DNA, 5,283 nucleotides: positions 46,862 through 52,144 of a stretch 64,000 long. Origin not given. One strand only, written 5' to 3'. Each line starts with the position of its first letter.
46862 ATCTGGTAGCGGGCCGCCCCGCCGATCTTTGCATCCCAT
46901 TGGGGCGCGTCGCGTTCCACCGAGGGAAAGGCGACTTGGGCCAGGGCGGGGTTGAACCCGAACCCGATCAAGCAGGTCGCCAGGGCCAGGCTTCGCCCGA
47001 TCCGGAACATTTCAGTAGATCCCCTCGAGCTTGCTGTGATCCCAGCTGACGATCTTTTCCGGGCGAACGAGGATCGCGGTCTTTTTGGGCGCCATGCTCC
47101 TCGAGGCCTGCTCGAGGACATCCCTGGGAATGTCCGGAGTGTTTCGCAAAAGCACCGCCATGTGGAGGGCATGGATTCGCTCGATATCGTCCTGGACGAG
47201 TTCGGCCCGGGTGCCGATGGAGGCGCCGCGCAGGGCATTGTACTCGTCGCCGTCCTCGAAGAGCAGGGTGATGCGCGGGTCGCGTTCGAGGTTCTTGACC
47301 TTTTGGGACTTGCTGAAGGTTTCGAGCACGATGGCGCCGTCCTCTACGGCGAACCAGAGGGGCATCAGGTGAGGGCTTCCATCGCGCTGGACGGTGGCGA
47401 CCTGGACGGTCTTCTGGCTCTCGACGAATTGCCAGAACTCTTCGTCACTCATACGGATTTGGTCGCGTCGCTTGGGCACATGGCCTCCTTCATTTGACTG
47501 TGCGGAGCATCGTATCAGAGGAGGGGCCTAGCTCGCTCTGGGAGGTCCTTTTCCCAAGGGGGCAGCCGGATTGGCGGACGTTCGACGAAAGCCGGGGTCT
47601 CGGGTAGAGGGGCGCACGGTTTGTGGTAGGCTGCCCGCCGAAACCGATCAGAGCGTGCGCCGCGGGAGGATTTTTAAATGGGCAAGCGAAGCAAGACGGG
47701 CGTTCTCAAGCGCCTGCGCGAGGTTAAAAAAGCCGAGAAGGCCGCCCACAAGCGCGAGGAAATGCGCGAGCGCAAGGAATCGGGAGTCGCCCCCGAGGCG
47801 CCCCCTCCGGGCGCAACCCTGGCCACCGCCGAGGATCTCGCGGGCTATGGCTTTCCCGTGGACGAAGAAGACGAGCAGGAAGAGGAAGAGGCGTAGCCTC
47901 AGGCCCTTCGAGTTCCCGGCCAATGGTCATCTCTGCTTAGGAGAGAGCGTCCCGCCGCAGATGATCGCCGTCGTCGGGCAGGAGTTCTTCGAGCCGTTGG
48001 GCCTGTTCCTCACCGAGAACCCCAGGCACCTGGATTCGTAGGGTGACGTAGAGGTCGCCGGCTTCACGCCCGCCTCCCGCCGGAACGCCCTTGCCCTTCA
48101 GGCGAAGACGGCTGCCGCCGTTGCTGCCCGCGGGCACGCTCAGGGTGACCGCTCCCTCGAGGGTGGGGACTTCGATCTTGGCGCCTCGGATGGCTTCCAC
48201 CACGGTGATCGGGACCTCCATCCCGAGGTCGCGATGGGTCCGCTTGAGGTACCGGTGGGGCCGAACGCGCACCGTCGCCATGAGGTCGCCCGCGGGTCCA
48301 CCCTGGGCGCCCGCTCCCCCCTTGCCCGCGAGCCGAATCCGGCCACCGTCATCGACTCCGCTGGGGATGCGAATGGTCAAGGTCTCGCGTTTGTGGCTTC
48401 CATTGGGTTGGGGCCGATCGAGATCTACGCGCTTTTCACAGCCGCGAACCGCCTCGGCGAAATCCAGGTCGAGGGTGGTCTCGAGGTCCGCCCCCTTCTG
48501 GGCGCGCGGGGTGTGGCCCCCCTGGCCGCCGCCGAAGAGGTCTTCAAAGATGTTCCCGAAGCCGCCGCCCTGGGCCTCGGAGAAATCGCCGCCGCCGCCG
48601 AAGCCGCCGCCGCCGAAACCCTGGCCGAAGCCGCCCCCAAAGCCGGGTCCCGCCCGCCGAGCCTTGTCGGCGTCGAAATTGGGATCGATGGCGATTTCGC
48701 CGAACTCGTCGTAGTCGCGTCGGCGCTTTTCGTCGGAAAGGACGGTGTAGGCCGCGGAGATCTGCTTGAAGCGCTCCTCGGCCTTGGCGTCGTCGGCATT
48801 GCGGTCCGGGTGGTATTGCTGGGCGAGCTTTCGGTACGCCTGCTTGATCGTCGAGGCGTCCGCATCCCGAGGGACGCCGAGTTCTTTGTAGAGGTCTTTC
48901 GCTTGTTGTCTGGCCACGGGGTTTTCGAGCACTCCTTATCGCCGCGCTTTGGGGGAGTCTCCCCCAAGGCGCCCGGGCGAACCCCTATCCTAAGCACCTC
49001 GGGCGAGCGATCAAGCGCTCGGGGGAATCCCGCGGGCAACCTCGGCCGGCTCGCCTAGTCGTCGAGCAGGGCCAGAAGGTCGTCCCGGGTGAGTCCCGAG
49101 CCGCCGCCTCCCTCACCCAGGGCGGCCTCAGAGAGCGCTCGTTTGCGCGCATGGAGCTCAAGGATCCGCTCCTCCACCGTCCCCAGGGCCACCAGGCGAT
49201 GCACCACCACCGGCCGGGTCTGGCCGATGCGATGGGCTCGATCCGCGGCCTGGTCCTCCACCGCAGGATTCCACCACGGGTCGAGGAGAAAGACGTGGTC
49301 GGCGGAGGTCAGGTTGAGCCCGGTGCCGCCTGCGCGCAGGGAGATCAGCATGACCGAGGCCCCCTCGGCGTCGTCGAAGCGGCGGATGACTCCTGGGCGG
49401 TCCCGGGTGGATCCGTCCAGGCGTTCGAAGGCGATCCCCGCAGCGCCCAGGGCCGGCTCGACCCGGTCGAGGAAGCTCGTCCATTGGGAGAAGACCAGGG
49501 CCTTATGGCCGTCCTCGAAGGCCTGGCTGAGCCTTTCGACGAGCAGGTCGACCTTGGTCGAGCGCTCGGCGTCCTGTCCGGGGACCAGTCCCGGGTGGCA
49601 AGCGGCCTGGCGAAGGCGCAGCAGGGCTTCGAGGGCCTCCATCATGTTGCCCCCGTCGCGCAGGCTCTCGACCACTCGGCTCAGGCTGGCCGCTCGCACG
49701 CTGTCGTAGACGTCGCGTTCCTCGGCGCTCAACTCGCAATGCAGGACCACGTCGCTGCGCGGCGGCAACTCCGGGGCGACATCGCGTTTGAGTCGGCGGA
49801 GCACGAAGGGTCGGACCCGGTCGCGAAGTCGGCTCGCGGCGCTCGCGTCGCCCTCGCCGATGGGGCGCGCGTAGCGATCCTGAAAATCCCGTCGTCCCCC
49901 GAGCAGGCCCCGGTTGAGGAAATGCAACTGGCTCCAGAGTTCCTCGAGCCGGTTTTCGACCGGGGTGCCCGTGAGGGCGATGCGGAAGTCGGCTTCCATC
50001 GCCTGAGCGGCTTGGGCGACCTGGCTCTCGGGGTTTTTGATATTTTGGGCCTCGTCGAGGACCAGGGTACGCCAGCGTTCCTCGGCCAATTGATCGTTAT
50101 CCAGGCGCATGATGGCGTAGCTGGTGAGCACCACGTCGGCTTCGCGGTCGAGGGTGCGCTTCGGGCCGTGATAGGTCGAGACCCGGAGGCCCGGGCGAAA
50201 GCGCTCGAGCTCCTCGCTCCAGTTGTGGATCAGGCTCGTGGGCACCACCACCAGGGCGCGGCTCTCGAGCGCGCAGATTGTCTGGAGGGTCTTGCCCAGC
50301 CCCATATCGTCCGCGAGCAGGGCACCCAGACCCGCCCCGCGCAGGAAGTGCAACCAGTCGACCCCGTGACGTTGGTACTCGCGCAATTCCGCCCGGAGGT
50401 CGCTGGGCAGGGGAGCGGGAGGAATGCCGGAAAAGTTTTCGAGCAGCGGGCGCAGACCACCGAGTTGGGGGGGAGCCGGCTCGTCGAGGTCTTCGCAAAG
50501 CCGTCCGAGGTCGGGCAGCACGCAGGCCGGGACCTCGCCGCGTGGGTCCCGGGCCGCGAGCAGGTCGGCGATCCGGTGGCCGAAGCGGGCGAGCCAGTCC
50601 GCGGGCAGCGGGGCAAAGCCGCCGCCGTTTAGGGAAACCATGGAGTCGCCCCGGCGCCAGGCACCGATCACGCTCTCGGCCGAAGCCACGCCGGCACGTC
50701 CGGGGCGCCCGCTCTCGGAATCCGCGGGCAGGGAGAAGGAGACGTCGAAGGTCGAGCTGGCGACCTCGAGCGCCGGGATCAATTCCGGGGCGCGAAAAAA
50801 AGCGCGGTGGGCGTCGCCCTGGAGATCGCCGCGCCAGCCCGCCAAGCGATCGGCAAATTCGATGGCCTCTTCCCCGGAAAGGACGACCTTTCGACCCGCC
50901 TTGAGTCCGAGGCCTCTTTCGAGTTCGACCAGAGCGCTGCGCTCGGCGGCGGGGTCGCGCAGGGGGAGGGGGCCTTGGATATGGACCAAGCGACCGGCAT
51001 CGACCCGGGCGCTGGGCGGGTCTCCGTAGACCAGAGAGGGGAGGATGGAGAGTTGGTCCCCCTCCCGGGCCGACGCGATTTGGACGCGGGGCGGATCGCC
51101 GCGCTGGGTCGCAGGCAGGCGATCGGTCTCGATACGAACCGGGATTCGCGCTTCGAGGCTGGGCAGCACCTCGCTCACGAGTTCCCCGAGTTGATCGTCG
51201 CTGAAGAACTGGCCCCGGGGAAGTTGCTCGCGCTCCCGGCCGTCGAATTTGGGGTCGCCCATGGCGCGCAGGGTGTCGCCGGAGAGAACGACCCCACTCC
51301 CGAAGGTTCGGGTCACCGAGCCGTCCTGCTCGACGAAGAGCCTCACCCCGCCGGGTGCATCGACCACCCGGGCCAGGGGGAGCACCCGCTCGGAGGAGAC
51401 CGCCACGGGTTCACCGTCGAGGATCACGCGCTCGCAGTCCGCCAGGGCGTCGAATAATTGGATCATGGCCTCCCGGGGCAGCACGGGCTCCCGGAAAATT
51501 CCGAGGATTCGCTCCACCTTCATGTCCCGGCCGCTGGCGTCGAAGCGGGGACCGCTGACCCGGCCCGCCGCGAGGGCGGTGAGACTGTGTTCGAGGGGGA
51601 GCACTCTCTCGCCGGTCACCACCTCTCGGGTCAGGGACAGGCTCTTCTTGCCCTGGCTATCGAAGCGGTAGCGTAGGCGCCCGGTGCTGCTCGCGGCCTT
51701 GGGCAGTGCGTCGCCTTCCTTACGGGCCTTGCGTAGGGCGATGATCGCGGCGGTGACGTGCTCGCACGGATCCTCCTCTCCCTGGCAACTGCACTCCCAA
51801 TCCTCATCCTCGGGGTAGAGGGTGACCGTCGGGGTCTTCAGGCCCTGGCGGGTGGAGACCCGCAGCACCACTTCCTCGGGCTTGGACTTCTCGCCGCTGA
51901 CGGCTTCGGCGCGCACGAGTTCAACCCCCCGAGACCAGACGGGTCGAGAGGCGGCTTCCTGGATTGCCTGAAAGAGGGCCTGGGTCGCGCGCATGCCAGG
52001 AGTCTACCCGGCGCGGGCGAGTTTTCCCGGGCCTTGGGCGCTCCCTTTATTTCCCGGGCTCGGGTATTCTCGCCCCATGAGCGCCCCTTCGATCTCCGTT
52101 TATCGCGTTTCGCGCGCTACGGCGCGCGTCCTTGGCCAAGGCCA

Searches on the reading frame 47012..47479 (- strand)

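Call 37: search_protein_families(library=ncbifam, proteins=[window:47012-47479:-], max_evalue=0.001)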
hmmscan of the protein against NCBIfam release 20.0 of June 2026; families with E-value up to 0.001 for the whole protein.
window:47012-47479:- (155 aa): 6 families
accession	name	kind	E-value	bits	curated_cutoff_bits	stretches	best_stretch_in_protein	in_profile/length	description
TIGR03618.1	Rv1155_F420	subfamily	6.7e-22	78.1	79.05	1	17-144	3-126/127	TIGR03618 family F420-dependent PPOX class oxidoreductase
TIGR03666.1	Rv2061_F420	subfamily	4.3e-11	42.6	84.9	1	19-96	9-84/132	PPOX class F420-dependent oxidoreductase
TIGR03667.1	Rv3369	hypoth_equivalog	4.5e-09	36.3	125.3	1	20-97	12-87/130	TIGR03667 family PPOX class F420-dependent oxidoreductase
TIGR04023.1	PPOX_MSMEG_5819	subfamily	6.4e-09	35.8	85.6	1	16-98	6-94/115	PPOX class F420-dependent oxidoreductase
TIGR03668.1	Rv0121_F420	hypoth_equivalog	3.9e-08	33.5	119.15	1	16-112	6-115/141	TIGR03668 family PPOX class F420-dependent oxidoreductase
TIGR04110.1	heme_HutZ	equivalog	4.7e-05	23.2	225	1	13-101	13-105/168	heme utilization protein HutZ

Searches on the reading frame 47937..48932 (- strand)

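Call 16: search_protein_families(library=pfam, proteins=[window:47937-48932:-], max_evalue=0.00001)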
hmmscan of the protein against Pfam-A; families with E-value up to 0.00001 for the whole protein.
window:47937-48932:- (331 aa): 2 families
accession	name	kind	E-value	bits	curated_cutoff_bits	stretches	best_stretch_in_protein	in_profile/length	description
PF01556.23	DnaJ_C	-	3.4e-45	154.2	26.6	1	150-303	1-152/152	DnaJ C terminal domain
PF00226.36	DnaJ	-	9.9e-26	90.1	27.8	1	13-75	1-63/63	DnaJ domain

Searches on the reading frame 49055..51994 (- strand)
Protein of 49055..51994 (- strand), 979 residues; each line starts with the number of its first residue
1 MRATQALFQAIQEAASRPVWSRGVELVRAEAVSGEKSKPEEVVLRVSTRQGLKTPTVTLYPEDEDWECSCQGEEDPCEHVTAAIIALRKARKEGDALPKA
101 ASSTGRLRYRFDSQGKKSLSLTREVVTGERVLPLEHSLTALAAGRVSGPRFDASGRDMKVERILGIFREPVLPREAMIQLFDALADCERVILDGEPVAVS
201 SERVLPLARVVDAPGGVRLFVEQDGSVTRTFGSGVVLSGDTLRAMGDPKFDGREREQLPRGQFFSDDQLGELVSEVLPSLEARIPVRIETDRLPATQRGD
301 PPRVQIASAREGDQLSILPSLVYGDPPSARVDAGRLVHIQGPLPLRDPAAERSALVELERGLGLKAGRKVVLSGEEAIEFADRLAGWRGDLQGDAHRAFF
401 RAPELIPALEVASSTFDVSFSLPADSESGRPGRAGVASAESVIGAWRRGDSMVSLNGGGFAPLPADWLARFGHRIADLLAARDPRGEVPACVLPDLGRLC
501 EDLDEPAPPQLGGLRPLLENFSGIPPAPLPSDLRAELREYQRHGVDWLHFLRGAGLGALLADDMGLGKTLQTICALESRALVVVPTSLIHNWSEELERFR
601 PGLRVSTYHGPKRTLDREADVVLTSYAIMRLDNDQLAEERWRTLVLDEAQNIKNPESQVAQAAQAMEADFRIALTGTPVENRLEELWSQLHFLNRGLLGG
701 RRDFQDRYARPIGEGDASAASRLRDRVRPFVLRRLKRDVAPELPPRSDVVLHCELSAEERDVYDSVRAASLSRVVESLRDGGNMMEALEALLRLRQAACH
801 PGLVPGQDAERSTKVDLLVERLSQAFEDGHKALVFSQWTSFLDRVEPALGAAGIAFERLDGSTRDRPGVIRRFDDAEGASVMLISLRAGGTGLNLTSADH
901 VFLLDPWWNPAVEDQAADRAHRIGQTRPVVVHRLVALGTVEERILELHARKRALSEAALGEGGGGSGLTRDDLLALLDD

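Call 16: search_protein_families(library=pfam, proteins=[window:49055-51994:-], max_evalue=0.00001)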
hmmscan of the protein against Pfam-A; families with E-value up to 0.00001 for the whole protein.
window:49055-51994:- (979 aa): 3 families
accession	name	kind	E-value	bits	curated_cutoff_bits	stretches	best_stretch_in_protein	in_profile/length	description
PF00176.29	SNF2-rel_dom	-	6.4e-64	216.3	24.9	1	540-803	1-290/290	SNF2-related domain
PF00271.37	Helicase_C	-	4.9e-19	69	23.5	1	817-924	5-110/110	Helicase conserved C-terminal domain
PF04851.21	ResIII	-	1.8e-06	28.4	22.5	1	536-679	3-163/164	Type III restriction enzyme, res subunit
